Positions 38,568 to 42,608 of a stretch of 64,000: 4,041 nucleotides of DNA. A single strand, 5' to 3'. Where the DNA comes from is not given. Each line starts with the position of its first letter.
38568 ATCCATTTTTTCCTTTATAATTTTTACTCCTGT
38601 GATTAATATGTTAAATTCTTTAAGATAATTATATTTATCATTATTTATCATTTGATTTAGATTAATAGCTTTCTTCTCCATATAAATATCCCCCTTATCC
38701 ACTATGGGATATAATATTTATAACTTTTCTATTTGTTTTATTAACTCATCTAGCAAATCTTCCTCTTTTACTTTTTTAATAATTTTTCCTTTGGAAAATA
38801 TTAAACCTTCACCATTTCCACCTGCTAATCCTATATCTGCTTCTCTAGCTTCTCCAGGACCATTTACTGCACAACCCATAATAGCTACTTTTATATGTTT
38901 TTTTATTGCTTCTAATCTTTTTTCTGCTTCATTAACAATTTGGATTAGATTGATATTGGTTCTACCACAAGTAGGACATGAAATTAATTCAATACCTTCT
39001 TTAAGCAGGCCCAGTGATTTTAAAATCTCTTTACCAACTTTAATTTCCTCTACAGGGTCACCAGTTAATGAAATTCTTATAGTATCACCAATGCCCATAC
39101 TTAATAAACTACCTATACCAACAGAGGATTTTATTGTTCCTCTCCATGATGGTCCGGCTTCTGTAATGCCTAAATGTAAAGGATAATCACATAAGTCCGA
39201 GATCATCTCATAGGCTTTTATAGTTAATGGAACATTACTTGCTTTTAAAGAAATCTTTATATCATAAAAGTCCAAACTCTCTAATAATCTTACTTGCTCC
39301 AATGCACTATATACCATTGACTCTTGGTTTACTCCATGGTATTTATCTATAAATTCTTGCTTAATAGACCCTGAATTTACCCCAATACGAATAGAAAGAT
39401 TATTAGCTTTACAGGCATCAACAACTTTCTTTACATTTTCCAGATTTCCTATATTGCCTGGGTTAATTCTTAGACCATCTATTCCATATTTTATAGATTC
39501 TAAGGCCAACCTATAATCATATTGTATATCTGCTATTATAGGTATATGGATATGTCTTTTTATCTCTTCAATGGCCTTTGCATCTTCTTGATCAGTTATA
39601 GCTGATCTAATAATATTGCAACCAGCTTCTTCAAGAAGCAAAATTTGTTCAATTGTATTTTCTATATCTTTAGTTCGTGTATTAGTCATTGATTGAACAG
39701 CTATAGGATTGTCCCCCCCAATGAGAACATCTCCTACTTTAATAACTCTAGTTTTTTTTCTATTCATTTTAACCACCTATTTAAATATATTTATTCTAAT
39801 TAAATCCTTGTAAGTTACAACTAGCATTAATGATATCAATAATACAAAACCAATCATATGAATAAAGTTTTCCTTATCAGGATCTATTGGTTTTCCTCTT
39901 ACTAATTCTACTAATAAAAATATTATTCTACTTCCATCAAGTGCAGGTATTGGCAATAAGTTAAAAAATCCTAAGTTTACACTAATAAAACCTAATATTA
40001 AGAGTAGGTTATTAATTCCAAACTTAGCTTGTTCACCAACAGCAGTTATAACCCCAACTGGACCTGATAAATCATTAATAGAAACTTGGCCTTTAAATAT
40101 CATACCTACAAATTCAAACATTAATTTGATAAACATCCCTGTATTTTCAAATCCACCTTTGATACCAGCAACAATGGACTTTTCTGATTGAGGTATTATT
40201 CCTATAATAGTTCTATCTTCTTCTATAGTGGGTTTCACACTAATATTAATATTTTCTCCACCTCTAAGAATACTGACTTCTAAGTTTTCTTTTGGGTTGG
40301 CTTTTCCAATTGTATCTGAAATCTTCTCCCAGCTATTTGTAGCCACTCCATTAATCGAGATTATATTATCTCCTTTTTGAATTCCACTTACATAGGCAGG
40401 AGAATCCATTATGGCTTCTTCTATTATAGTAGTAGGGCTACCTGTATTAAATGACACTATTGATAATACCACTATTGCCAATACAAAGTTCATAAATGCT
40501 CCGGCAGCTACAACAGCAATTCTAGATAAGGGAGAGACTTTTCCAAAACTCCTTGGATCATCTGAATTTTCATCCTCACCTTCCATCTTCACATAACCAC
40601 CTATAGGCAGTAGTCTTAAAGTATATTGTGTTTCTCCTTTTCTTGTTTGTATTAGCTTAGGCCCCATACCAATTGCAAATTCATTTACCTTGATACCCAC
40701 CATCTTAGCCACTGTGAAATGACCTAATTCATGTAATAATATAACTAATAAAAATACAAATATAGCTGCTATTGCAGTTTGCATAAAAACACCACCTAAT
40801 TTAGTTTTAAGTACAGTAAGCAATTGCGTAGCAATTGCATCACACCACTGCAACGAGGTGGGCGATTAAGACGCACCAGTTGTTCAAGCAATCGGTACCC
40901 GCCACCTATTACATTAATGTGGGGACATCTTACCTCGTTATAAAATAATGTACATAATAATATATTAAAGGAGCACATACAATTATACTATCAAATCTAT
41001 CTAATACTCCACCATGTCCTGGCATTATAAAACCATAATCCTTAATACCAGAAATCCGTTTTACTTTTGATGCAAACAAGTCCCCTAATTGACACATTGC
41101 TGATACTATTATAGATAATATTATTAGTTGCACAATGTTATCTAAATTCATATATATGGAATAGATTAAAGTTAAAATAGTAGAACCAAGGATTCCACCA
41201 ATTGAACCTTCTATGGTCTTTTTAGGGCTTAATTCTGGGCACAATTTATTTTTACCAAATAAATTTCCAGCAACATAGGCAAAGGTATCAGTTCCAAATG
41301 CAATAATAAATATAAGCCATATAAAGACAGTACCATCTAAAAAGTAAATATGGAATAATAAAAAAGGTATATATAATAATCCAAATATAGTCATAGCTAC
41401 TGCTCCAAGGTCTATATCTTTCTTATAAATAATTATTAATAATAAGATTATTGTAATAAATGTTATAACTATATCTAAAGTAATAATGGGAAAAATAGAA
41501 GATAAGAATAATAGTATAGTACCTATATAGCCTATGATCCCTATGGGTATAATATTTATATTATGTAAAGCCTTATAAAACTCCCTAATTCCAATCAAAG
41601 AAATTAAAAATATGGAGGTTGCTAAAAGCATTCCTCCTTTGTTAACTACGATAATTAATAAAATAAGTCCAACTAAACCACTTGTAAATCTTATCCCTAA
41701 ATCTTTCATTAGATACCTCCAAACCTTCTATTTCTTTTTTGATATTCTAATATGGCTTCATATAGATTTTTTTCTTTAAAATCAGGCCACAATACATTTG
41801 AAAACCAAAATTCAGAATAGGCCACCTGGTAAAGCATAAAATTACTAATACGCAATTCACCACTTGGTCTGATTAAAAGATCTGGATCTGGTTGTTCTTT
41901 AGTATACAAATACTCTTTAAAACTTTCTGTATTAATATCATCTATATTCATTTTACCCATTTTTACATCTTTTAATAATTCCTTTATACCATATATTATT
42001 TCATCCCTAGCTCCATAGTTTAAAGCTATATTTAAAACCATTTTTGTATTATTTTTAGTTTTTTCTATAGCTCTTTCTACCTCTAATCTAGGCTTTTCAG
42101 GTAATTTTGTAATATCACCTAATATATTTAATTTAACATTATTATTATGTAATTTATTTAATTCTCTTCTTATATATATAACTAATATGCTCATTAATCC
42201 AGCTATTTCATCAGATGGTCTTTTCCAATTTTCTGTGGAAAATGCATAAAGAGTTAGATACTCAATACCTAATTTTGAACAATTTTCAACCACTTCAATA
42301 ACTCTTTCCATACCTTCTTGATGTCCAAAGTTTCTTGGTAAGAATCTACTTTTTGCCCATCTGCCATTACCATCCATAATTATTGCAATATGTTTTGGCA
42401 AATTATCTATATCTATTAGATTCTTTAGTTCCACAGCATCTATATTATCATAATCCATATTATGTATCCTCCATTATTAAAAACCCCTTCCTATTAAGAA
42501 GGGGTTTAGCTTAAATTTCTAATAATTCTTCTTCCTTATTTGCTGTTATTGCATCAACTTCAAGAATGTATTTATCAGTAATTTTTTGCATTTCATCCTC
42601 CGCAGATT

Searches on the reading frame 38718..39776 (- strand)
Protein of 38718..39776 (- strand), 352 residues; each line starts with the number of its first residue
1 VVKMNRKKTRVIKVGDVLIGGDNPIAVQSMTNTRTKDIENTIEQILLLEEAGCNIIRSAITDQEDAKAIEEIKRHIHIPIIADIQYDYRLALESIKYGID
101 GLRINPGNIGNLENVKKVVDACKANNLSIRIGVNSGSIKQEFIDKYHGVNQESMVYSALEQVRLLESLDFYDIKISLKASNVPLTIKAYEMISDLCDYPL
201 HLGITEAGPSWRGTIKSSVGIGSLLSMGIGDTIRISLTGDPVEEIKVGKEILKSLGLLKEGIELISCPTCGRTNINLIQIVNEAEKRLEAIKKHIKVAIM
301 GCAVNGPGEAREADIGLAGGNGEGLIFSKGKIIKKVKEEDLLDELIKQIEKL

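Call 9: search_protein_families(library=pfam, proteins=[window:38718-39776:-])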
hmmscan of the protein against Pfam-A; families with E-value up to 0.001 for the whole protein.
window:38718-39776:- (352 aa): 1 family
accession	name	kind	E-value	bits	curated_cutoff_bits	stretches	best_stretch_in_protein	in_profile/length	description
PF04551.19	GcpE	-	3.3e-151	503.6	32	1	9-351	1-343/343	GcpE protein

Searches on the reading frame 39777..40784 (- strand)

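Call 9: search_protein_families(library=pfam, proteins=[window:39777-40784:-])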
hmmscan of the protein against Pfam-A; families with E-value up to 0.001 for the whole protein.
window:39777-40784:- (335 aa): 4 families
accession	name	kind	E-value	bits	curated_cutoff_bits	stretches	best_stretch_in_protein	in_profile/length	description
PF02163.28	Peptidase_M50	-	1.3e-65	221.3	27.2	1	7-319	2-221/221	Peptidase family M50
PF13180.12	PDZ_2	-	1.5e-08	35.2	27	1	121-184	16-79/80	PDZ domain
PF00595.29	PDZ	-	6e-07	30.2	23.2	1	116-172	24-80/81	PDZ domain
PF17820.7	PDZ_6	-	3.2e-05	24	27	1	121-159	2-40/54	PDZ domain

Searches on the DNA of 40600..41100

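Call 4: search_rna_families(source=window, start=40600, end=41100, threshold=evalue, max_evalue=10, show_alignments=3)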
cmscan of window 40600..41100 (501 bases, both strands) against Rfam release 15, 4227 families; matches with E-value up to 10: 0.
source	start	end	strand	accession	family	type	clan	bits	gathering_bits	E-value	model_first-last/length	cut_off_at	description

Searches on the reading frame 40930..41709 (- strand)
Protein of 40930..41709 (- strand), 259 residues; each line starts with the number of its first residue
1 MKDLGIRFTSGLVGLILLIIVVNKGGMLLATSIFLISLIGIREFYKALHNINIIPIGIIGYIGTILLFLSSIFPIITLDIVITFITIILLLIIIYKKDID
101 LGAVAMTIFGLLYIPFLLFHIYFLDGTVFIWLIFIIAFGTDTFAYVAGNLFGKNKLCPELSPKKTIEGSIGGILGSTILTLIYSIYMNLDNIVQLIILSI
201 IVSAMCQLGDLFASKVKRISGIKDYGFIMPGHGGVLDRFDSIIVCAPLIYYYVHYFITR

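Call 9: search_protein_families(library=pfam, proteins=[window:40930-41709:-])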
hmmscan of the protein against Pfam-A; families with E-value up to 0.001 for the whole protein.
window:40930-41709:- (259 aa): 1 family
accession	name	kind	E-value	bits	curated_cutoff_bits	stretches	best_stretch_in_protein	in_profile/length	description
PF01148.25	CTP_transf_1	-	6.2e-52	177.5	24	1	7-256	3-264/264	Cytidylyltransferase family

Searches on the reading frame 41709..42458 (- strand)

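Call 9: search_protein_families(library=pfam, proteins=[window:41709-42458:-])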
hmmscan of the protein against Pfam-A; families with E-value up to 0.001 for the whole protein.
window:41709-42458:- (249 aa): 1 family
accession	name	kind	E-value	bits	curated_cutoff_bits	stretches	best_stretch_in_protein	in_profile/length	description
PF01255.24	Prenyltransf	-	5.1e-87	291.4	27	1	27-247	1-219/219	Putative undecaprenyl diphosphate synthase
